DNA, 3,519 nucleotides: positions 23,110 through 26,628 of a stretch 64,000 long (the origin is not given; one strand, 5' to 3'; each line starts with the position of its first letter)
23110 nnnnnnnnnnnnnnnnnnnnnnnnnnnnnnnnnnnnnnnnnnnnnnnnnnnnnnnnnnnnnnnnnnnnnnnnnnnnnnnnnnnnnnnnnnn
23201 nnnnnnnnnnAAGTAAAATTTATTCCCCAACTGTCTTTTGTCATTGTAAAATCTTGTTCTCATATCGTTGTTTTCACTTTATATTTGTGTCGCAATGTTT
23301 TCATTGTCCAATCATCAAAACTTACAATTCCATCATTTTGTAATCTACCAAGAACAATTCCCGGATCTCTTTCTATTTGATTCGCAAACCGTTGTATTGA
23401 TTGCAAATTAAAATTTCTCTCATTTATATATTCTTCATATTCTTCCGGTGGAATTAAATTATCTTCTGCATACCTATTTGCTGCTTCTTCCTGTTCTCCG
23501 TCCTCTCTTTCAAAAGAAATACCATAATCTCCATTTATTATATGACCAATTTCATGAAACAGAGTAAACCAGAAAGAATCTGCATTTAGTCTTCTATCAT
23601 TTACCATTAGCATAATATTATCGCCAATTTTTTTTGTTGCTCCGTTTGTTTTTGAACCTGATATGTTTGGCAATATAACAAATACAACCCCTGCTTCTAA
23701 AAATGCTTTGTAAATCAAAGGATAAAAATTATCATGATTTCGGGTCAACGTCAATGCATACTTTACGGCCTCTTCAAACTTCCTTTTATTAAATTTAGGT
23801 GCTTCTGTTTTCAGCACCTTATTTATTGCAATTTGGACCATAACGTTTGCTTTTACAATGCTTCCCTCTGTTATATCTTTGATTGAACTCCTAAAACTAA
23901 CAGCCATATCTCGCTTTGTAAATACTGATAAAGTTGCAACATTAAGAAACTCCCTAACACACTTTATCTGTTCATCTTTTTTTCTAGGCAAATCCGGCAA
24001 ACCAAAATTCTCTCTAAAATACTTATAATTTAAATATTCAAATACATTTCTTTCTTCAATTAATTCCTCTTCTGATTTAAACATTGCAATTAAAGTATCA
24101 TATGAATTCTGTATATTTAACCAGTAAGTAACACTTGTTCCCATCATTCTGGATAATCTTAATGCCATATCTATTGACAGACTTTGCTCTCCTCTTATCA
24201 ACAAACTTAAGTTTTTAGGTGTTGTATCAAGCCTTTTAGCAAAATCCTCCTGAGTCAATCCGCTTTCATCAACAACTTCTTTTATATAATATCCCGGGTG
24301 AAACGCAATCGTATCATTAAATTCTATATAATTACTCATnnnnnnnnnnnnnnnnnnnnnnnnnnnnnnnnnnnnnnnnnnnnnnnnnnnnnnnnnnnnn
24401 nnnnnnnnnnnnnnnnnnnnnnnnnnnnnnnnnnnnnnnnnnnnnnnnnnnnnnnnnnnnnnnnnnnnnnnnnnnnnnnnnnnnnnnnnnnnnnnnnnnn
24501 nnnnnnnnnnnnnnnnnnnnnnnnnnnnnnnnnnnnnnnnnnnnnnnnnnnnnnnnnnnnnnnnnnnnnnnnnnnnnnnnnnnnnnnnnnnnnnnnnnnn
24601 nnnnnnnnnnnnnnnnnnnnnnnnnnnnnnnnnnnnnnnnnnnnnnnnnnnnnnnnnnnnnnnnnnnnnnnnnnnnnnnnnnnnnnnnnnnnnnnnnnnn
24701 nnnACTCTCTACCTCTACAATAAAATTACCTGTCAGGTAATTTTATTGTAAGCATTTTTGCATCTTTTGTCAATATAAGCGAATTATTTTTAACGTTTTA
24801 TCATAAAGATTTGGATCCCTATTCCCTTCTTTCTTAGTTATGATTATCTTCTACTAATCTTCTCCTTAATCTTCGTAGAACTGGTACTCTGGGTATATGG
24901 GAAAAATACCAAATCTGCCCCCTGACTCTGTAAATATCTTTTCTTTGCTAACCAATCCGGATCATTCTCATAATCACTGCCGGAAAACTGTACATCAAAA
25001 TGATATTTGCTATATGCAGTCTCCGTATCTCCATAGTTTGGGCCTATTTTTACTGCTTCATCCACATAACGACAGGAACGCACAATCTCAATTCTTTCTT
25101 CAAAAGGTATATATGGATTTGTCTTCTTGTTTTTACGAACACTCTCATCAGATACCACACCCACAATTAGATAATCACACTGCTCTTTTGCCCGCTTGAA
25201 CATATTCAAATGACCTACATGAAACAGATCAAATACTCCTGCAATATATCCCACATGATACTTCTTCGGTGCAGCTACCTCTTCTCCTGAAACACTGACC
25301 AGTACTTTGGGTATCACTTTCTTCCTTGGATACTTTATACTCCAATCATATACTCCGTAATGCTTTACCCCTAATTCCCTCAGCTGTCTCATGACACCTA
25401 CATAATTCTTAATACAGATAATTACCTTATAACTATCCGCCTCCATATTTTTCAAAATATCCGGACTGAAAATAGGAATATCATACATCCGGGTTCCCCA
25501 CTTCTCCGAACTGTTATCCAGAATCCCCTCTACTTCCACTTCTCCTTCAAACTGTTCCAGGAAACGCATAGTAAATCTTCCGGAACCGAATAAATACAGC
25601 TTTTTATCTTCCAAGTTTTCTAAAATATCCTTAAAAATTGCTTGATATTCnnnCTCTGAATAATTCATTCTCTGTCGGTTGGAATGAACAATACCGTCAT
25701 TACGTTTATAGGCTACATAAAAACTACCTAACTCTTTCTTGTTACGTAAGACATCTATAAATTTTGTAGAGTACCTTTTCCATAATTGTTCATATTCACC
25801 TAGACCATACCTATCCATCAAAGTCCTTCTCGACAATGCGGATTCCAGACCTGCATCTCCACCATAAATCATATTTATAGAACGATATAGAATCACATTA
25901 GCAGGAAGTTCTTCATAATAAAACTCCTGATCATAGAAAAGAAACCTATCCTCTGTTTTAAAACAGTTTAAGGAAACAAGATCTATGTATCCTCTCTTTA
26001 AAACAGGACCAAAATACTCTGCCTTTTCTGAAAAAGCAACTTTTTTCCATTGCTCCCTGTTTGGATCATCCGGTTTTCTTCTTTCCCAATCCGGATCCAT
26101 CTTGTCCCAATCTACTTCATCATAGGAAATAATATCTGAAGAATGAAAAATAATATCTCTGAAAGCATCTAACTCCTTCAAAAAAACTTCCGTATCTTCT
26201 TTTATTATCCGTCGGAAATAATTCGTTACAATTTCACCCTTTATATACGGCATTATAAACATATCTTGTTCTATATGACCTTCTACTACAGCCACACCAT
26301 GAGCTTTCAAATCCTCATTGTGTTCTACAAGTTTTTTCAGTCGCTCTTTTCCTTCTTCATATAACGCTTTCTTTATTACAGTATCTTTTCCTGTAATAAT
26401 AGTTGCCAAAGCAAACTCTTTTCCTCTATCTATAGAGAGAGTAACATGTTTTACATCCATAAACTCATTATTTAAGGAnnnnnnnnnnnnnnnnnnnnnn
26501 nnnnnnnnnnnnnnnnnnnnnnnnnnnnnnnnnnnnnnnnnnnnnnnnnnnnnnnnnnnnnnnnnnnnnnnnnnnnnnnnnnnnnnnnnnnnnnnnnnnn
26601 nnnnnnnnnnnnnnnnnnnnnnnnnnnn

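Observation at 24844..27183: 779-aa four-domain fusion that could make a methylated CDP-activated head group on one polypeptide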

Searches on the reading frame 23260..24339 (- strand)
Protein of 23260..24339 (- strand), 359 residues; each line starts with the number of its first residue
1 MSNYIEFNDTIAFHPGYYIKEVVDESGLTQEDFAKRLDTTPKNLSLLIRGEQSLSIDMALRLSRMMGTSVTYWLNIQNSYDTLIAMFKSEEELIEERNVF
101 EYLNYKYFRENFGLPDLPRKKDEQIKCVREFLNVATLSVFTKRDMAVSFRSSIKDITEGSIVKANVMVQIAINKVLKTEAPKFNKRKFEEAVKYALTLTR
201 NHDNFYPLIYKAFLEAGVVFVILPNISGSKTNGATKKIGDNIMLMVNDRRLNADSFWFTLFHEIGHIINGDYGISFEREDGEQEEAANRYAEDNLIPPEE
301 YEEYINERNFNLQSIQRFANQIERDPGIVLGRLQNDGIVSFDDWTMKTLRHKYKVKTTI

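Call 5: search_protein_families(library=pfam, proteins=[window:23260-24339:-], max_evalue=0.01)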
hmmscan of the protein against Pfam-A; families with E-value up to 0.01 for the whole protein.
window:23260-24339:- (359 aa): 5 families
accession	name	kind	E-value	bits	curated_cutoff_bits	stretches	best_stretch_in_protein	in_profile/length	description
PF01381.28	HTH_3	-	1.2e-09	38.5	23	1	19-73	1-55/55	Helix-turn-helix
PF06114.19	Peptidase_M78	-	4.9e-08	33.3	22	1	229-308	16-99/123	IrrE N-terminal-like domain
PF12844.13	HTH_19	-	0.00019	21.7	30.2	1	16-74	1-58/64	Helix-turn-helix domain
PF13560.12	HTH_31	-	0.00071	20.3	27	1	24-69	11-57/64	Helix-turn-helix domain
PF13744.12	HTH_37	-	0.003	17.8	27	1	16-61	20-66/80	Helix-turn-helix domain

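Call 6: search_protein_families(library=ncbifam, proteins=[window:23260-24339:-], max_evalue=0.01)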
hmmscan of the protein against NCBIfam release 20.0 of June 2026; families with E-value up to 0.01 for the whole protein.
window:23260-24339:- (359 aa): 2 families
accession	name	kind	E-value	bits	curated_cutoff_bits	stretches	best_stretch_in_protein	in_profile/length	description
TIGR02607.1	antidote_HigA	equivalog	6.5e-18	64.4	47.7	1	13-85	5-78/81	HigA family addiction module antitoxin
TIGR03070.1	couple_hipB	subfamily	0.0048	16.8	71.65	1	18-68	6-56/58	type II toxin-antitoxin system Y4mF family antitoxin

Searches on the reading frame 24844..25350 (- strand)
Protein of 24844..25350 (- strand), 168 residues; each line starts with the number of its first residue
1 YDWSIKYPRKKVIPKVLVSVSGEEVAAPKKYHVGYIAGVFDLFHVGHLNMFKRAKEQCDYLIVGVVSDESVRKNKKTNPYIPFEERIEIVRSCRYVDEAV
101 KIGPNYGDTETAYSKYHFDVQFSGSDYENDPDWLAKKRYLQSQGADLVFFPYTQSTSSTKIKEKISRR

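Call 46: search_solved_structures(query=window:24844-25350:-, max_evalue=0.001, show_alignments=3)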
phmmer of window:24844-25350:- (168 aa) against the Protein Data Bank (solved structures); distinct sequences matched with E-value up to 0.001: 13.
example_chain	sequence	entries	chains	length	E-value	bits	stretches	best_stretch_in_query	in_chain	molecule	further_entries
3elb_A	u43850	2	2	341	4.4e-27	98.6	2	37-128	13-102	Ethanolamine-phosphate cytidylyltransferase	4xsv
1coz_A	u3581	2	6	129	1.8e-16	64.1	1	37-166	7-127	PROTEIN (GLYCEROL-3-PHOSPHATE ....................) | glycerol-3-phosphate cytidylyltransferase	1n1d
2b7l_A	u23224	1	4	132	1.1e-15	61.5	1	37-165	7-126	glycerol-3-phosphate cytidylyltransferase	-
3hl4_A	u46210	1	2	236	5.3e-10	43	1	34-104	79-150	Choline-phosphate cytidylyltransferase A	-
4mvc_A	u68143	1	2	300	8.7e-10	42.3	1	34-104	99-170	Choline-phosphate cytidylyltransferase A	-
4mvd_B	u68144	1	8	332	9.6e-10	42.2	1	34-104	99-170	Choline-phosphate cytidylyltransferase A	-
5x9q_A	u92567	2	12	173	2.7e-08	37.4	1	33-165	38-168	Putative cytidylyltransferase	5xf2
9hsg_A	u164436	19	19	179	5.9e-08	36.3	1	30-134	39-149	choline-phosphate cytidylyltransferase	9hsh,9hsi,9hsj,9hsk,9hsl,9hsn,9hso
9hsm_A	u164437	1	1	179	5.9e-08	36.3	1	30-134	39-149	choline-phosphate cytidylyltransferase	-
4zcp_A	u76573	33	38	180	6e-08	36.3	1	30-134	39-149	Cholinephosphate cytidylyltransferase | Choline-phosphate cytidylyltransferase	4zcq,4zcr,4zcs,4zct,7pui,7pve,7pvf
5x3d_A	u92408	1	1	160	1.1e-07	35.5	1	33-165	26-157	Phosphoenolpyruvate phosphomutase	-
3glv_A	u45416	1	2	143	2.4e-07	34.3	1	37-131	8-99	Lipopolysaccharide core biosynthesis protein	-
1f9a_A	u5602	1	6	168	0.00013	25.5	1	34-95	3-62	HYPOTHETICAL PROTEIN MJ0541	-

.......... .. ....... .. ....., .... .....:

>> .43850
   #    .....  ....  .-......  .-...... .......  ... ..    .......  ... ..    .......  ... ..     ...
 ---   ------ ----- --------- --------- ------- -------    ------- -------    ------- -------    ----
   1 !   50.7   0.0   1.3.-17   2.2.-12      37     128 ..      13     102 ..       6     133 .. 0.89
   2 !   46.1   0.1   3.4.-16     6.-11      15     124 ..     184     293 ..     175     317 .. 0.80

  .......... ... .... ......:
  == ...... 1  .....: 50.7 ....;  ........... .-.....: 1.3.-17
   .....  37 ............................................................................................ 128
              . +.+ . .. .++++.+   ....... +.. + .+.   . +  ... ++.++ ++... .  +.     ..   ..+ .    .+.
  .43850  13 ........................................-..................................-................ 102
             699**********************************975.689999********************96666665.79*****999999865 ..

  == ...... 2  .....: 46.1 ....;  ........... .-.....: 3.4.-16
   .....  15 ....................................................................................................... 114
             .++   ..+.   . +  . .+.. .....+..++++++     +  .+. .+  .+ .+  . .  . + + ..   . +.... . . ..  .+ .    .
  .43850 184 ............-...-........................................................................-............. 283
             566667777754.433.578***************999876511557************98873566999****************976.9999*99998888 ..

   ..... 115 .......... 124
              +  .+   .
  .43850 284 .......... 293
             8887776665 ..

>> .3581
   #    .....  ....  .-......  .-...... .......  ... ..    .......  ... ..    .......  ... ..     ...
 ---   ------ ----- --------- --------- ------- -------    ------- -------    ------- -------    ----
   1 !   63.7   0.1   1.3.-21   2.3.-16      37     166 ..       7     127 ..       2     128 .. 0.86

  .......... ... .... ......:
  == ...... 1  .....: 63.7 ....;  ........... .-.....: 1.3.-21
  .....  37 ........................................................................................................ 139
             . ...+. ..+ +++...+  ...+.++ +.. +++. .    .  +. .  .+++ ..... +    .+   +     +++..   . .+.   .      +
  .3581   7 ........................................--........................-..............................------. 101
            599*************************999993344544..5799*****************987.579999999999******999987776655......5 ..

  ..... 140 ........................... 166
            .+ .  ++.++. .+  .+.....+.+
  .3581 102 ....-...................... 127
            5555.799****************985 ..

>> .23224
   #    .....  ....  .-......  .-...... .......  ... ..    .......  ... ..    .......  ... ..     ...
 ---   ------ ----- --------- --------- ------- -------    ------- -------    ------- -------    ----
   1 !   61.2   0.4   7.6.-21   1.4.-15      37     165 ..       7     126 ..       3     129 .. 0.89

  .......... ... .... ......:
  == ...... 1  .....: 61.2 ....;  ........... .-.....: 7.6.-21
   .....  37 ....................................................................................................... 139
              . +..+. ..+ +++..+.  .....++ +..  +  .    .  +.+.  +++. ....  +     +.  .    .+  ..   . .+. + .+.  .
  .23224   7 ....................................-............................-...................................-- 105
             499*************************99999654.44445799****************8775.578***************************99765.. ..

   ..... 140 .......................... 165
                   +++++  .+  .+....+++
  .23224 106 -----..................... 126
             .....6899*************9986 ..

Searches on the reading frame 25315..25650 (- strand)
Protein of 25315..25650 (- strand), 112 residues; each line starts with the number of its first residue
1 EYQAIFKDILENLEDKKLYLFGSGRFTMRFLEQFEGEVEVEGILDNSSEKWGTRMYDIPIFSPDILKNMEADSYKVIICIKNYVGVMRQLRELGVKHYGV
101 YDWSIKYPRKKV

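Call 64: search_solved_structures(query=window:25315-25650:-, max_evalue=10)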
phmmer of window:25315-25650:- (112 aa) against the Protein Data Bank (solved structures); distinct sequences matched with E-value up to 10: 3.
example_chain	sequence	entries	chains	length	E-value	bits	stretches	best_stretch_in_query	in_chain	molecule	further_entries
6twr_A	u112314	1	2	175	0.99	12.7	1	12-67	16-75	Beta-glucoside bgl operon antiterminator BglG family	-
7txp_A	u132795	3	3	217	0.99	12.7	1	30-62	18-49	VioB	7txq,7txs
8s9t_C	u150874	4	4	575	1.8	11.8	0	4-35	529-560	Cas10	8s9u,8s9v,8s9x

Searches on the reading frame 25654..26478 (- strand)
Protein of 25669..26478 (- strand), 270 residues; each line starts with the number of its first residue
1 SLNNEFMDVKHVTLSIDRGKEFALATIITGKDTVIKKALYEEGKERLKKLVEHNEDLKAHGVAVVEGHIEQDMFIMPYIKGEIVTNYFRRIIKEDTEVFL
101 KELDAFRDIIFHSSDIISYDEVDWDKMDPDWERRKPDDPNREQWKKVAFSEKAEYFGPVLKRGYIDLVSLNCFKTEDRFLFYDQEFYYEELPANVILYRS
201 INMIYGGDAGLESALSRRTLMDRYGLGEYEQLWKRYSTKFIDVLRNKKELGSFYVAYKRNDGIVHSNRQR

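Call 28: search_protein_representatives(protein=window:25669-26478:-)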
Query: 270 residues. Proteins with E-value up to 0.001 (for the whole library): 566; up to 1e-10: 333; up to 1e-30: 75. The best 150 are listed.
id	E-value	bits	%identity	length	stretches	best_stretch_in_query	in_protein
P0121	6.4e-81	288.0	51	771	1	6-270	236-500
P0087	1.4e-80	286.9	48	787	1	4-270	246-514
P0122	7.1e-77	274.8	46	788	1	5-270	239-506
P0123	3.9e-66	239.6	44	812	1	11-270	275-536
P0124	2.5e-63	230.4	44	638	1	4-270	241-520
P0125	1.3e-61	224.7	42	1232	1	3-270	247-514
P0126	2.7e-60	220.4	41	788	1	6-258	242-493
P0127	3.2e-58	213.6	39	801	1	2-269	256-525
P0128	1.3e-55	205.0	45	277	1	3-231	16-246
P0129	2.0e-51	191.3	38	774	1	3-268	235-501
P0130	2.3e-51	191.1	44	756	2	5-123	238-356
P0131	5.8e-51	189.8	36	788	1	4-270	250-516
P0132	1.7e-50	188.3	42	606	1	2-268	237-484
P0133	3.8e-50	187.1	36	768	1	10-269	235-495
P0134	7.6e-49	182.9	43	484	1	66-270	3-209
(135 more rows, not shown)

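Call 38: search_protein_families(library=pfam, alignment_id=A3, max_evalue=0.001)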
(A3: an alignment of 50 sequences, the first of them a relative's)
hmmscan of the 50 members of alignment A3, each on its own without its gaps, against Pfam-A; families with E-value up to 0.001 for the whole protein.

A. member 1, P0124 (638 aa): 1 family
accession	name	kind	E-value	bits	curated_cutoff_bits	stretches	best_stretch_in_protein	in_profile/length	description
PF13489.12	Methyltransf_23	-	0.00052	20.2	27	0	63-166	72-159/164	Methyltransferase domain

B. families by the number of members that match (of 50 scanned): 19 families
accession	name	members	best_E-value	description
PF13489.12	Methyltransf_23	25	1.6e-09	Methyltransferase domain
PF04991.19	LicD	15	2.3e-45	LicD family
PF01467.32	CTP_transf_like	14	2.2e-20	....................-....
PF08242.18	Methyltransf_12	14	4.4e-08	Methyltransferase domain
PF08241.18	Methyltransf_11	10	6.8e-08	Methyltransferase domain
PF13847.12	Methyltransf_31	7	2.7e-07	Methyltransferase domain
PF13649.12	Methyltransf_25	7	6.9e-07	Methyltransferase domain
PF05401.17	NodS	6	4.8e-06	Nodulation protein S (NodS)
PF00398.26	RrnaAD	5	5.8e-06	Ribosomal RNA adenine dimethylase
PF00535.33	Glycos_transf_2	4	1.2e-35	Glycosyl transferase family 2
PF10111.15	Glyco_tranf_2_2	4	9.9e-10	Glycosyltransferase like family 2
PF13641.12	Glyco_tranf_2_3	3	2.2e-09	Glycosyltransferase like family 2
PF14393.11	DUF4422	1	7.3e-63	Domain of unknown function (DUF4422)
PF00149.33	Metallophos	1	5.8e-10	Calcineurin-like phosphoesterase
PF02353.26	CMAS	1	3.1e-09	Mycolic acid cyclopropane synthetase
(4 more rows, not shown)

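Call 39: predict_structure(alignment_id=A2)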
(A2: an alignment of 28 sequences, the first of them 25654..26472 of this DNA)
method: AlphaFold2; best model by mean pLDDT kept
length: 273 residues; sequences in the alignment: 28
mean_pLDDT: 88.2   pTM: 0.84
mean pLDDT of the five models: 88.2, 87.7, 86.4, 85.9, 84.9
residues with pLDDT >= 90: 185; 70-90: 58; 50-70: 17; < 50: 13
segments of 3 or more residues with pLDDT < 50: 262-273
pLDDT, mean of each block of 10 residues (from residue 1): 73 85 91 93 92 97 93 93 97 97 98 96 91 87 92 95 95 93 93 97 89 95 95 91 72 62 46 34
secondary structure, 60 per line:
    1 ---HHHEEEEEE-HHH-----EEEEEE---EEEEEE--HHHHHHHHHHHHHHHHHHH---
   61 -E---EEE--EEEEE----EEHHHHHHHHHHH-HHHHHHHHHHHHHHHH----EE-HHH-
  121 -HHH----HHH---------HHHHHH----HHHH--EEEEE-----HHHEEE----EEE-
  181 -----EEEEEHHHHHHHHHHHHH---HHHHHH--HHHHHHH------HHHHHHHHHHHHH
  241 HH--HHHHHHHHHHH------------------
elements in order: E7-12 E22-27 E31-36 H39-57 E66-68 E71-75 H82-92 H94-109 H141-146 H151-154 E157-161 E170-172 E177-179 E186-190 H191-203 H207-212 H215-221 H228-242 H245-255

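Call 42: fold_search(model_id=the predicted structure, library=pdb)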
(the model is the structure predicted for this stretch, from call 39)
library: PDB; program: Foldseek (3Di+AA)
matches with E <= 10: 1086; with E <= 0.001: 48
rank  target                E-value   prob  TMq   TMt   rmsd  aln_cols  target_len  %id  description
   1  7w1a_A                4.0e-05  1.00  0.41  0.40   9.9       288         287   12  Crystal Structure of MPH-E in complex with GMP and Azithromycin (released 2023-04-26)
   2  5c4k_B                8.1e-05  1.00  0.40  0.38   9.1       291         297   12  APH(2")-IVa in complex with GET (G418) at room temperature (released 2016-02-03)
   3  6zxg_z                1.6e-04  1.00  0.35  0.29  19.1       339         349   11  Cryo-EM structure of a late human pre-40S ribosomal subunit - State H1 (released 2020-12-02)
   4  2pu8_B                2.0e-04  1.00  0.30  0.24  13.1       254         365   12  Structures of 5-methylthioribose kinase reveal substrate specificity and unusual mode of nucleotide binding (released 2007-05-22)
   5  4otp                  2.2e-04  1.00  0.36  0.40  10.6       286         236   13  Crystal structure of the catalytic domain of the human RioK1 atypical protein kinase in complex with ADP/Mg2+ (released 2014-07-02)
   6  7w15_A                2.7e-04  1.00  0.40  0.38  10.3       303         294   13  Crystal Structure of MPH-E in complex with GTP and Erythromycin (released 2023-04-26)
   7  8ixi_B                2.7e-04  1.00  0.40  0.37  10.6       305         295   13  Crystal structure of macrolide phosphotransferase from Klebsiella pneumoniae (released 2024-01-31)
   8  9a5i_A                2.7e-04  1.00  0.31  0.23  14.6       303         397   14  Integrative model of MTNK-DHOM by crosslinking MS and deep learning (released 2024-09-18)
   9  5uxb_A                3.0e-04  1.00  0.35  0.33  12.8       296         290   14  Crystal structure of macrolide 2'-phosphotransferase MphH from Brachybacterium faecium, apoenzyme (released 2017-07-26)
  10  7w15_B                3.3e-04  1.00  0.42  0.40  12.1       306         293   13  Crystal Structure of MPH-E in complex with GTP and Erythromycin (released 2023-04-26)
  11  1zar                  3.7e-04  1.00  0.32  0.33  10.5       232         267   14  Crystal Structure of A.fulgidus Rio2 Kinase Complexed With ADP and Manganese Ions (released 2005-06-21)
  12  5uxc                  3.9e-04  1.00  0.36  0.33  13.1       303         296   13  Crystal structure of macrolide 2'-phosphotransferase MphH from Brachybacterium faecium in complex with GDP (released 2017-08-16)
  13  4r7b_B                4.1e-04  1.00  0.38  0.37   9.6       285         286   15  Crystal structure of pneumococcal LicA in complex with choline (released 2015-08-12)
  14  5uxd_A                4.1e-04  1.00  0.33  0.30  13.3       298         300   12  Crystal structure of macrolide 2'-phosphotransferase MphH from Brachybacterium faecium in complex with azithromycin (released 2017-08-23)
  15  1zth_D                4.8e-04  1.00  0.39  0.43   7.4       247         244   12  Crystal Structure of A.fulgidus Rio1 serine protein kinase bound to ADP and Manganese ion (released 2005-07-19)
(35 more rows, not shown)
